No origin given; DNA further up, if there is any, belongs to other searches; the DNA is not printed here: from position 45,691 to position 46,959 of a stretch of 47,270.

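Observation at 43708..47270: Translationally coupled operon of four pilin-like, disulfide-rich proteins plus membrane/adhesin genes: candidate undescribed surface-appendage module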

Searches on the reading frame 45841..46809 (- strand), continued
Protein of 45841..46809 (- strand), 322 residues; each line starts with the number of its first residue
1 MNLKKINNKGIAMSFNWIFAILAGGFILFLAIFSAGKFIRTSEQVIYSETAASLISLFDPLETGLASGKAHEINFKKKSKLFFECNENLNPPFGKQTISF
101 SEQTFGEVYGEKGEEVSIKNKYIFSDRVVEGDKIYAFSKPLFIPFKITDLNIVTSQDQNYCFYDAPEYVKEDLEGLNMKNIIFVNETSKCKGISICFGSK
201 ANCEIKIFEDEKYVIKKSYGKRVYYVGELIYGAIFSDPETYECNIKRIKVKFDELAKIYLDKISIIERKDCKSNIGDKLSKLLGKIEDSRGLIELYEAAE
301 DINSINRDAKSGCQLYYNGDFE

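Call 80: fold_search(model_id=the predicted structure, library=viral)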
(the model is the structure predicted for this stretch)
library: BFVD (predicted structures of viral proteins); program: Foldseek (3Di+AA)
matches with E <= 10: 522; with E <= 0.001: 0
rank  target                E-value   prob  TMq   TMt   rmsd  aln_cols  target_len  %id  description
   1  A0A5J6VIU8            1.6e-01  0.16  0.11  0.14  22.5       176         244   14  DUF3592 domain-containing protein [Megaviridae environmental sample]
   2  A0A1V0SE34            1.9e-01  0.08  0.09  0.06  15.5       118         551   12  Glycosyltransferase [Indivirus ILV1]
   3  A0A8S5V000            2.7e-01  0.25  0.10  0.24  19.7       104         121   10  Picornaviridae P3A protein [Siphoviridae sp. ctJT77]
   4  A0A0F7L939            2.8e-01  0.02  0.08  0.12  13.2       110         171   11  Single-stranded DNA-binding protein [uncultured marine virus]
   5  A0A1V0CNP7            3.2e-01  0.07  0.10  0.13  19.4       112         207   14  (no name in the UniProt tables at hand)
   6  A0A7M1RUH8            3.4e-01  0.09  0.09  0.11  16.6       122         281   12  Uncharacterized protein [uncultured phage cr272_1]
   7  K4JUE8                3.6e-01  0.15  0.10  0.14  14.0       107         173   13  (no name in the UniProt tables at hand)
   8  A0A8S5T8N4            3.6e-01  0.04  0.09  0.21  10.7        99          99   11  DUF3127 domain-containing protein [Siphoviridae sp. ctmwf23]
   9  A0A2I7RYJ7            3.8e-01  0.05  0.09  0.10  12.7       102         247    8  (no name in the UniProt tables at hand)
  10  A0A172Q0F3            4.3e-01  0.21  0.13  0.25  13.7       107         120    7  Uncharacterized protein [Acinetobacter phage vB_AbaM_ME3]
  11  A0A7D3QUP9            4.3e-01  0.20  0.12  0.11   6.9        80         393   15  Glycosyl transferase family 25 [Fadolivirus FV1/VV64]
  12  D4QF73                4.3e-01  0.12  0.17  0.24  13.2       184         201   10  Minor virion protein [Aeropyrum pernix bacilliform virus 1 (isolate -/Japan/Tanaka/2005)]
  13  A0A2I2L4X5            4.3e-01  0.09  0.13  0.07  10.7        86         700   14  MAC/Perforin domain-containing protein [Orpheovirus IHUMI-LCC2]
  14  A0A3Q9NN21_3          4.5e-01  0.06  0.12  0.05  16.4       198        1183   12  (no name in the UniProt tables at hand)
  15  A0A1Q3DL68            4.5e-01  0.03  0.11  0.14  16.4       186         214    8  Uncharacterized protein [Chionoecetes opilio bacilliform virus]
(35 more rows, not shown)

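Call 84: search_protein_families(library=phrogs, max_evalue=0.01, proteins=[L001:15-620:+, window:45841-46809:-, L046:3608-4369:+])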
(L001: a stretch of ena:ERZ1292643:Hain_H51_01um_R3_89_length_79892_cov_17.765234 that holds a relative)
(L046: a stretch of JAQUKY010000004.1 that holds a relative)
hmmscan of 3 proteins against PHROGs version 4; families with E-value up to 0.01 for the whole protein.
L001:15-620:+ (202 aa): 0 families

window:45841-46809:- (322 aa): 0 families

L046:3608-4369:+ (253 aa): 0 families

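Call 89: find_encoding_contigs(protein=P0367, flank=10000, max_places=1)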
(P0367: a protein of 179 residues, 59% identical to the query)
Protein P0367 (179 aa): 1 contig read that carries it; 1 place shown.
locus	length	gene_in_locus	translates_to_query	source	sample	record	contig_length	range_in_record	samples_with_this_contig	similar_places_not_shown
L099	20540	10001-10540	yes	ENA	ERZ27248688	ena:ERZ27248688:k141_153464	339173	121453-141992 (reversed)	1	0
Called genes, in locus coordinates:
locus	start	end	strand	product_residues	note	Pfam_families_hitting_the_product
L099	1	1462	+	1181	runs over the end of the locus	-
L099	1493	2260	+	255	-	-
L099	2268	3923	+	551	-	-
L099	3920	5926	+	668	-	-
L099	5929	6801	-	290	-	-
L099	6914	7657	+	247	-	-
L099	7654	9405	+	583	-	-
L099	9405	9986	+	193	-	-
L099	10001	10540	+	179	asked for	-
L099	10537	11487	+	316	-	-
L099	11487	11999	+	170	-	-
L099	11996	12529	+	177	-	-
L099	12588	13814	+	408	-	PF00438:S-AdoMet_synt_N, PF02772:S-AdoMet_synt_M, PF02773:S-AdoMet_synt_C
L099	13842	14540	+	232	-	-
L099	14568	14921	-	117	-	PF25212:HVO_A0114, PF08279:HTH_11 (weak)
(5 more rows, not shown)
